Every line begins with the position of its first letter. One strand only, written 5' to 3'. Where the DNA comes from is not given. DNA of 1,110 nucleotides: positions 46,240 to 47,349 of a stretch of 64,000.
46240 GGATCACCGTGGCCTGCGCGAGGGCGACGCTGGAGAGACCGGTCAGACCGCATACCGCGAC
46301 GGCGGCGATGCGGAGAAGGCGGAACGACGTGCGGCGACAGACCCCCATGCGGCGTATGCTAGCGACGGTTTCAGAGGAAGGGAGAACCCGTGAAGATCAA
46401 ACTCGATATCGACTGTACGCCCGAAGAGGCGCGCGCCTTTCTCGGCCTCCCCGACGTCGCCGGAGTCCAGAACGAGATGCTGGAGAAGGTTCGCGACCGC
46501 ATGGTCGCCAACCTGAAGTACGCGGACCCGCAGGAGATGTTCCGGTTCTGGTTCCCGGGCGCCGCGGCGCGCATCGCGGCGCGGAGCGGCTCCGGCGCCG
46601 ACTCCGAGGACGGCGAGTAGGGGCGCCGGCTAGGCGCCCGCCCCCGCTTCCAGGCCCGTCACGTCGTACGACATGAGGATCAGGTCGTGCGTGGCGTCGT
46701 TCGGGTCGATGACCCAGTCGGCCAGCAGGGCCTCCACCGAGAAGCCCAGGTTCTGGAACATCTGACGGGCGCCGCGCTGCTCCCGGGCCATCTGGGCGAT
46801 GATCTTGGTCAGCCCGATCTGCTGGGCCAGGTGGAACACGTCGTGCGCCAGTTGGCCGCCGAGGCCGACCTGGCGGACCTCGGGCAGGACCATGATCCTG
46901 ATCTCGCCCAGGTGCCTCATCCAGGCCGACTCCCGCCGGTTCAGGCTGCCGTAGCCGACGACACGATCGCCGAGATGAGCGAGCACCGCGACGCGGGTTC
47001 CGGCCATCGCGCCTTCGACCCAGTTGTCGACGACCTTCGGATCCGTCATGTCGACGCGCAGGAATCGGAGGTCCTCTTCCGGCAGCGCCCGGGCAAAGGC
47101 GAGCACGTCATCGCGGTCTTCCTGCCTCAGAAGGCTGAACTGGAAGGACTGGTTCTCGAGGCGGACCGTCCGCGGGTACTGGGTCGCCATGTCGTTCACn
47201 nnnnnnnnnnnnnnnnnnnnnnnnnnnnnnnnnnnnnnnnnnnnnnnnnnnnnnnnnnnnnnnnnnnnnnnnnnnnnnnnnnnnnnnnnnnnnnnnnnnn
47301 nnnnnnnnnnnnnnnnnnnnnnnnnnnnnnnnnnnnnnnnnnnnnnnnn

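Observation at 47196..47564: Phasin-like small protein embedded between WS/DGAT and GNAT genes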

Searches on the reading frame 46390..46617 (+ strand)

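Call 5: search_protein_families(library=pfam, proteins=[window:46390-46617:+], max_evalue=1)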
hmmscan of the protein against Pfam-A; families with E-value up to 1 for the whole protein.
window:46390-46617:+ (76 aa): 2 families
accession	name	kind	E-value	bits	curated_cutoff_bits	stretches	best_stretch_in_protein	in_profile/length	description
PF20099.4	DUF6489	-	2.9e-11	43.6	23.6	1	1-55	1-55/80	Family of unknown function (DUF6489)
PF12523.13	DUF3725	-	0.012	16.4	22.8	1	10-51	21-60/74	Protein of unknown function (DUF3725)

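Call 6: search_protein_families(library=ncbifam, proteins=[window:46390-46617:+], max_evalue=1)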
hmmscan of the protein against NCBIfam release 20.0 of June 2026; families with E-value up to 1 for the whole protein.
window:46390-46617:+ (76 aa): 0 families

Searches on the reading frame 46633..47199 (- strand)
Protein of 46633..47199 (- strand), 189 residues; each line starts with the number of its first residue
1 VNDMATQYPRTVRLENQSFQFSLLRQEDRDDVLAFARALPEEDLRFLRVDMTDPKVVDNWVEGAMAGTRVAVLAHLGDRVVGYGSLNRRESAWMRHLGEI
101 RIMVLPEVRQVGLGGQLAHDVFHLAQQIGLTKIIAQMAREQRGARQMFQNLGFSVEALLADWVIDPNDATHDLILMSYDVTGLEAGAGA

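Call 5: search_protein_families(library=pfam, proteins=[window:46633-47199:-], max_evalue=1)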
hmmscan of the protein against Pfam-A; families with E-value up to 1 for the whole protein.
window:46633-47199:- (189 aa): 7 families
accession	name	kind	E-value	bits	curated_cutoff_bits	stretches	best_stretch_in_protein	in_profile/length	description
PF00583.31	Acetyltransf_1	-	2.3e-09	38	20.7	1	70-153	34-116/116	Acetyltransferase (GNAT) family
PF13508.13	Acetyltransf_7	-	8.1e-07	29.8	27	1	73-154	7-83/84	Acetyltransferase (GNAT) domain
PF13302.13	Acetyltransf_3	-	1.5e-06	29.4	25.4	1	24-153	7-137/138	Acetyltransferase (GNAT) domain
PF13673.13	Acetyltransf_10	-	7.4e-06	26.4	23.6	1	62-154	24-108/128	Acetyltransferase (GNAT) domain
PF08445.16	FR47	-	3.9e-05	24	22.1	1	101-155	26-79/86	FR47-like protein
PF09409.15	PUB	-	0.091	13.1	34.3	0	8-32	26-50/82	PUB domain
PF13420.13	Acetyltransf_4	-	0.14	12.6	24.3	1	77-158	57-139/155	Acetyltransferase (GNAT) domain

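Call 6: search_protein_families(library=ncbifam, proteins=[window:46633-47199:-], max_evalue=1)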
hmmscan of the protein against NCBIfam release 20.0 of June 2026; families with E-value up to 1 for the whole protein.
window:46633-47199:- (189 aa): 15 families
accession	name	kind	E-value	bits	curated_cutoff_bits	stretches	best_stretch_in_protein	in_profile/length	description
NF040503.1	resist_ArsN1a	equivalog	7.1e-08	32.4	170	1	48-154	28-134/159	arsinothricin resistance N-acetyltransferase ArsN1 family A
TIGR01575.1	rimI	equivalog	0.00017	21.7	86.4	1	72-169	35-129/132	ribosomal protein S18-alanine N-acetyltransferase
NF005840.0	PRK07757.1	equivalog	0.00055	19.9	154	1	72-154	45-119/153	N-acetyltransferase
NF000224.3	AAC_6p_Acine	exception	0.00085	19.4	225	1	101-154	80-133/146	AAC(6')-Ighjkrstuvwx family aminoglycoside N-acetyltransferase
NF049894.1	CG3035_N_ac_Glu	equivalog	0.0012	18.1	280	1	78-154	215-290/300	N-acetylglutamate synthase, CG3035 family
TIGR03585.1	PseH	equivalog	0.0032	17.5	93.1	1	72-176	54-155/156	UDP-4-amino-4,6-dideoxy-N-acetyl-beta-L-altrosamine N-acetyltransferase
NF005921.0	PRK07922.1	equivalog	0.0043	16.7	180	1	74-135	52-110/170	amino-acid N-acetyltransferase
TIGR03448.1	mycothiol_MshD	equivalog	0.0098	15.2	163.1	1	77-155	209-287/294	mycothiol synthase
NF040501.1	resist_ArsN2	equivalog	0.01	15.5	125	1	72-154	27-102/133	arsenic resistance N-acetyltransferase ArsN2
NF002959.0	PRK03624.1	equivalog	0.011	15.4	124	1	102-158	78-134/147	GNAT family acetyltransferase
NF040504.1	resist_ArsN1b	equivalog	0.026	14.3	210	1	75-154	54-134/159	arsinothricin resistance N-acetyltransferase ArsN1 family B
NF000110.2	AAC_6p_If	exception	0.042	14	300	1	77-154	55-130/144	aminoglycoside N-acetyltransferase AAC(6')-If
NF000140.3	AAC_6p_Salmo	exception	0.063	13.6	270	1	101-154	80-133/145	cryptic aminoglycoside N-acetyltransferase AAC(6')-Iy/Iaa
NF043067.1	AAC_6p_group_E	equivalog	0.11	12.4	140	1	102-154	76-128/140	aminoglycoside 6'-N-acetyltransferase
NF041716.1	HxA_phane_GNAT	equivalog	0.14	12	250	1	103-154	89-141/152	cyclophane-containing RiPP N-acetyltransferase HaaN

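Call 83: search_solved_structures(query=window:46633-47199:-, max_evalue=0.001)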
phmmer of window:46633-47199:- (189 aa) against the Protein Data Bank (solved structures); distinct sequences matched with E-value up to 0.001: 2.
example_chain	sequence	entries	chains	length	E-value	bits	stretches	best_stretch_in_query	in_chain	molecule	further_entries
2ge3_A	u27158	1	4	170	2.8e-06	30.6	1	75-163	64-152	probable acetyltransferase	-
2i79_A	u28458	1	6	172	0.00031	24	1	63-157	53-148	Acetyltransferase, GNAT family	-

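Call 91: find_related_loci(query=A7, collection=metagenome_contigs, flank=5000)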
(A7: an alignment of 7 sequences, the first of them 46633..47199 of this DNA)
Query A7 (189 aa) in metagenome_contigs; peptide patterns used: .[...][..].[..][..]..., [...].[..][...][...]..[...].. (x = any residue, [..] = any of these).
600 stretches matched a pattern (row limit reached: there are more); 463 encode a relative of the query (tblastn E <= 1e-3); the best 80 are kept; 80 distinct loci.
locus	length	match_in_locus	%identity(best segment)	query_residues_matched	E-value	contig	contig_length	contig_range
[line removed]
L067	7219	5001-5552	82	1-184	2e-101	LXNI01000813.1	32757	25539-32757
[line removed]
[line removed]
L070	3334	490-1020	49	8-184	7e-56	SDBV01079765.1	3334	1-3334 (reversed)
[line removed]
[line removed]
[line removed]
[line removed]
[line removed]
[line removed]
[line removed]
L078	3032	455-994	47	8-187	6e-54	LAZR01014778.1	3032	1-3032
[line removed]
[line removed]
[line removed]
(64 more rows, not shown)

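Call 97: search_protein_families(library=pfam, proteins=[L142:3212-3760:+], max_evalue=0.1)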
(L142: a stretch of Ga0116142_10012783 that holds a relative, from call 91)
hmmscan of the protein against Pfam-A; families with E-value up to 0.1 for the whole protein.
L142:3212-3760:+ (183 aa): 1 family
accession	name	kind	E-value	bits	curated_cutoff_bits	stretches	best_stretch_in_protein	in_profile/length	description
PF00957.27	Synaptobrevin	-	0.037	14.3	26.4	1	20-60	6-45/89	Synaptobrevin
